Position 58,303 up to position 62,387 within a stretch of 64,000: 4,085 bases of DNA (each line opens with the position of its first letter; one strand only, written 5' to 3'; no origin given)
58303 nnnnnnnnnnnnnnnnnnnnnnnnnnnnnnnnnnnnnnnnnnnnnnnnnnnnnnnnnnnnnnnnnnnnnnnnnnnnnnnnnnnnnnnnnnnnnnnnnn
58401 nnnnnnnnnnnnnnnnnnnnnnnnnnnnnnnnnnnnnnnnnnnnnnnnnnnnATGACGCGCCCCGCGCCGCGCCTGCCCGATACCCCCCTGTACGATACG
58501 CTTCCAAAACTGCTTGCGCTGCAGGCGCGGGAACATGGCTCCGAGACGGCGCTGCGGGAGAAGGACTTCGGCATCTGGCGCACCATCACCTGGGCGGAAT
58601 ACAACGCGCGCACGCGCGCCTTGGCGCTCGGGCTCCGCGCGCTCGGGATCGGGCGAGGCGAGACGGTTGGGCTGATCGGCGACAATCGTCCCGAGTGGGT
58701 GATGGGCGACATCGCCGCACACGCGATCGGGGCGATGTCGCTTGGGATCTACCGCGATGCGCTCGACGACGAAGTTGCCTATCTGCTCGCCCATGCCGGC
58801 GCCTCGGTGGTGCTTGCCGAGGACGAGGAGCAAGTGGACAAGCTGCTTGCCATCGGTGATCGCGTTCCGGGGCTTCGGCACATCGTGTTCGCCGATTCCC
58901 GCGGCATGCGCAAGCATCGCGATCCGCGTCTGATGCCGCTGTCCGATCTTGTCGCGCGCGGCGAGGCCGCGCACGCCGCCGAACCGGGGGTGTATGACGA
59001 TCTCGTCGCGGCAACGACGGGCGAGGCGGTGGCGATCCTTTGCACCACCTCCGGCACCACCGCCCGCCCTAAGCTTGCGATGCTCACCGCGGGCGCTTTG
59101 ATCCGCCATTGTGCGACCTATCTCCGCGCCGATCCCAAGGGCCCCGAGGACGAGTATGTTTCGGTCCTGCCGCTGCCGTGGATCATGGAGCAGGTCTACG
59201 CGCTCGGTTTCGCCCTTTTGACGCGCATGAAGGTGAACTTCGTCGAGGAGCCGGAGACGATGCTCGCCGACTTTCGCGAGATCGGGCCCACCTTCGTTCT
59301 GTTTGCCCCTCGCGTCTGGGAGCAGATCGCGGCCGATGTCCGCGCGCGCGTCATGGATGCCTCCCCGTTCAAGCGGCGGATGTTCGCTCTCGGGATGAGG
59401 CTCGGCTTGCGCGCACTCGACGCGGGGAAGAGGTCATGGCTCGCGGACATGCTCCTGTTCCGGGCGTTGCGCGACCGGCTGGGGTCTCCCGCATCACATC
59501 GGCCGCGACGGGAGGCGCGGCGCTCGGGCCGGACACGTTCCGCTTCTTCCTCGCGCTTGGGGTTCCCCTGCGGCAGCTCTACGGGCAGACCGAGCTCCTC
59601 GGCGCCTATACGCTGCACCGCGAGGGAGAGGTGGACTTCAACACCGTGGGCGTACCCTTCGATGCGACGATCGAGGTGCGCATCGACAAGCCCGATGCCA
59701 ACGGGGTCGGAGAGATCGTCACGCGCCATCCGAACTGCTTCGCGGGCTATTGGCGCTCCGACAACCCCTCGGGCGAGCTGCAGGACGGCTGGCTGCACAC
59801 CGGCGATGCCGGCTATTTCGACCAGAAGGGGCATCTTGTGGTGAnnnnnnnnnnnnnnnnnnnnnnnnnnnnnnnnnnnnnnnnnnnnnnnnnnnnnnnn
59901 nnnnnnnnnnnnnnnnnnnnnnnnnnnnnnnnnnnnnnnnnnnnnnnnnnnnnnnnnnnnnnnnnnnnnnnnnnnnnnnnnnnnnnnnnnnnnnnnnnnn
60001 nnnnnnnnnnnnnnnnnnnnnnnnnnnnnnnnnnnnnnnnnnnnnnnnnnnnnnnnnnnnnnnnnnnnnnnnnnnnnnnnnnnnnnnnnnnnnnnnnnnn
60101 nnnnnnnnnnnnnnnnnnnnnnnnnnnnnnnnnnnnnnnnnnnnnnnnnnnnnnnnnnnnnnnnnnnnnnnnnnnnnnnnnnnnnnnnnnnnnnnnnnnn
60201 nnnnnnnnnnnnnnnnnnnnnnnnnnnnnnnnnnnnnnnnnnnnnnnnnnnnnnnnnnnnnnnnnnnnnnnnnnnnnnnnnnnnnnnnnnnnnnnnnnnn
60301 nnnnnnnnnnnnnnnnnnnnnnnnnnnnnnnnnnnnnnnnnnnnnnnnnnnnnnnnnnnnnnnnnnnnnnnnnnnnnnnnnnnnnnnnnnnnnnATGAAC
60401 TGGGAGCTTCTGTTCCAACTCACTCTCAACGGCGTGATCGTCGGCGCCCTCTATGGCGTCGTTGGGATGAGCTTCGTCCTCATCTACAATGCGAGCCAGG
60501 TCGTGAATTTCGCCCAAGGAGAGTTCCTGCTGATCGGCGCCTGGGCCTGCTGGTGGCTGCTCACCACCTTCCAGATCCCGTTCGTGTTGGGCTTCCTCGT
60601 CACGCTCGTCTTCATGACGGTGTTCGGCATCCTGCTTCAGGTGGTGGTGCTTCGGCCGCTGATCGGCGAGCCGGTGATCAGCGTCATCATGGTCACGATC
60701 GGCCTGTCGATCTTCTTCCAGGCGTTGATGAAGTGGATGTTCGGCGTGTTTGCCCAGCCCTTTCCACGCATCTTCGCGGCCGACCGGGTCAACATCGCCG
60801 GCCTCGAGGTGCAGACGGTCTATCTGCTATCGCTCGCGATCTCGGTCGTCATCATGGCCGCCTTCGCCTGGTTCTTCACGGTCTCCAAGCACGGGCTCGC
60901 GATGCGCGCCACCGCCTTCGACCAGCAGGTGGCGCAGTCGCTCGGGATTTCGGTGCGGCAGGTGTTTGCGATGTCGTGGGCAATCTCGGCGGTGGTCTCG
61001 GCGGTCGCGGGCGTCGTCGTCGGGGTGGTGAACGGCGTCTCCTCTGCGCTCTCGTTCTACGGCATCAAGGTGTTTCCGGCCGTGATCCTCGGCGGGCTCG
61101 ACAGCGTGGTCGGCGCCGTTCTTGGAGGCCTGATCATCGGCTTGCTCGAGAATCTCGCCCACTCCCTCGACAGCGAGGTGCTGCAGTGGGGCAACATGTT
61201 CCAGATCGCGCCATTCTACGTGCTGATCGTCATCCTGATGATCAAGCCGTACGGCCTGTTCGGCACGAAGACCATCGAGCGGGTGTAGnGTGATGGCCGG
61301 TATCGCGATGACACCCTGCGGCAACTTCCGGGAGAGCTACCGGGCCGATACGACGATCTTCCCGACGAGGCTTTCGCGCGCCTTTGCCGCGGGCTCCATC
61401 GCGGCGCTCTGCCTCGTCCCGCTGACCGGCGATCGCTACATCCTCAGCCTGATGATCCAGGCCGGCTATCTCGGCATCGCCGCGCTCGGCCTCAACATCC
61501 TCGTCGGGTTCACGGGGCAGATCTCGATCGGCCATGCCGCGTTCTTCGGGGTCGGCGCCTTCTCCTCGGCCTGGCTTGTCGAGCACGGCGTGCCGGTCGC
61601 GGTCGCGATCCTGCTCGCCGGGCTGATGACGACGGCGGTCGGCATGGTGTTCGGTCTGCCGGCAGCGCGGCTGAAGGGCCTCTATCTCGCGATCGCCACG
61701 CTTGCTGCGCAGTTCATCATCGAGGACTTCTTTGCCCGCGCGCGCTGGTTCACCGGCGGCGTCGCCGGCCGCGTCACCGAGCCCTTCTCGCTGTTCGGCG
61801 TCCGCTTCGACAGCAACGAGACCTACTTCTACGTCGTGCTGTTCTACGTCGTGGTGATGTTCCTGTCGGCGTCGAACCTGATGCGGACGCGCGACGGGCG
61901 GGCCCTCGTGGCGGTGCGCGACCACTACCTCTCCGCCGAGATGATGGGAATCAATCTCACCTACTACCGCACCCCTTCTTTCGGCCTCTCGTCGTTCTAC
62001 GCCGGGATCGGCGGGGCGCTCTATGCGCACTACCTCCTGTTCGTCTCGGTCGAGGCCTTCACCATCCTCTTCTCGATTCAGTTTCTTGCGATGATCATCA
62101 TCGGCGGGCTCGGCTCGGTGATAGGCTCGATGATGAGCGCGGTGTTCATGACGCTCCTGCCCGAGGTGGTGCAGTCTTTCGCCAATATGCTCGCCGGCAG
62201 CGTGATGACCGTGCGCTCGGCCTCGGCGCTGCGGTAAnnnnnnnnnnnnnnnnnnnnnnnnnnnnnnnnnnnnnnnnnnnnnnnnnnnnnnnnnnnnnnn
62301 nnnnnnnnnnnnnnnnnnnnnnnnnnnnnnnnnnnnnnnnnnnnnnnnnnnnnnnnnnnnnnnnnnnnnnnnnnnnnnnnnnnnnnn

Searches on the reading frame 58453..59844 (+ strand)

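Call 11: search_protein_families(library=pfam, proteins=[window:58453-59844:+], max_evalue=0.0001)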
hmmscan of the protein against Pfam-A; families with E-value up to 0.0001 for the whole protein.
window:58453-59844:+ (463 aa): 1 family
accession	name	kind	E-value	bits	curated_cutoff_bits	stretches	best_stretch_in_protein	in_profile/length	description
PF00501.34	AMP-binding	-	2.5e-47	161.9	29.9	1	24-299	4-277/384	AMP-binding enzyme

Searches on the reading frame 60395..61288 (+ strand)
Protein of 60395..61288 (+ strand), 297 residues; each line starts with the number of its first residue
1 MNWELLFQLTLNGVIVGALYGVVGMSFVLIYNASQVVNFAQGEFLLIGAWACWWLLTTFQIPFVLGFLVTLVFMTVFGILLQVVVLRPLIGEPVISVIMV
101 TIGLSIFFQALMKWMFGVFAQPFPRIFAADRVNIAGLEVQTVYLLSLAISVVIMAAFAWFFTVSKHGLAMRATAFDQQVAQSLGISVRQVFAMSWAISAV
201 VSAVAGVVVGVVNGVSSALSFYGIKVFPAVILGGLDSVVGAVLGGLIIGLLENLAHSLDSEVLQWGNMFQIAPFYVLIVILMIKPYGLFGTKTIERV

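Call 11: search_protein_families(library=pfam, proteins=[window:60395-61288:+], max_evalue=0.0001)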
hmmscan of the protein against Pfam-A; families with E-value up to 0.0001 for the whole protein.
window:60395-61288:+ (297 aa): 1 family
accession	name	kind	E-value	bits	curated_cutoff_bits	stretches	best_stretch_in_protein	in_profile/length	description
PF02653.21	BPD_transp_2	-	4.5e-30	105.1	26.8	1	10-276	2-267/269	Branched-chain amino acid transport system / permease component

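Call 26: find_encoding_contigs(protein=window:60395-61288:+, flank=10000, max_places=3)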
Protein window:60395-61288:+ (297 aa): no gene with exactly this product is on record in the collection.

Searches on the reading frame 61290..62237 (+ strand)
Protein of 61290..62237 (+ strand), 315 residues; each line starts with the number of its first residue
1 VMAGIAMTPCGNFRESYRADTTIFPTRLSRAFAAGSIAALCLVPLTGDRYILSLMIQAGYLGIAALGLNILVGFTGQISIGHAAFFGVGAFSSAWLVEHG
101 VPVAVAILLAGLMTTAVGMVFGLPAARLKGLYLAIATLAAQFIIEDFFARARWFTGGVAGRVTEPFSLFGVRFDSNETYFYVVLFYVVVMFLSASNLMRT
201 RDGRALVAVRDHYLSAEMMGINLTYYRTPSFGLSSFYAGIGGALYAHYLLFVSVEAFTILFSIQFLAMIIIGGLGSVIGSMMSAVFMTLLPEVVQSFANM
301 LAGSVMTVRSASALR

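Call 11: search_protein_families(library=pfam, proteins=[window:61290-62237:+], max_evalue=0.0001)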
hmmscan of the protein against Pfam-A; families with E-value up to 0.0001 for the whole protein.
window:61290-62237:+ (315 aa): 1 family
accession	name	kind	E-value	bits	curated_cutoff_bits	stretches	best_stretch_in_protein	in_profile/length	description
PF02653.21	BPD_transp_2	-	5.6e-38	131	26.8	1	51-299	2-251/269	Branched-chain amino acid transport system / permease component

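Call 25: find_encoding_contigs(protein=window:61290-62237:+, flank=10000, max_places=2)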
Protein window:61290-62237:+ (315 aa): no gene with exactly this product is on record in the collection.

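Call 76: find_encoding_contigs(protein=window:61293-62237:+, flank=10000, max_places=1)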
Protein window:61293-62237:+ (314 aa): no gene with exactly this product is on record in the collection.
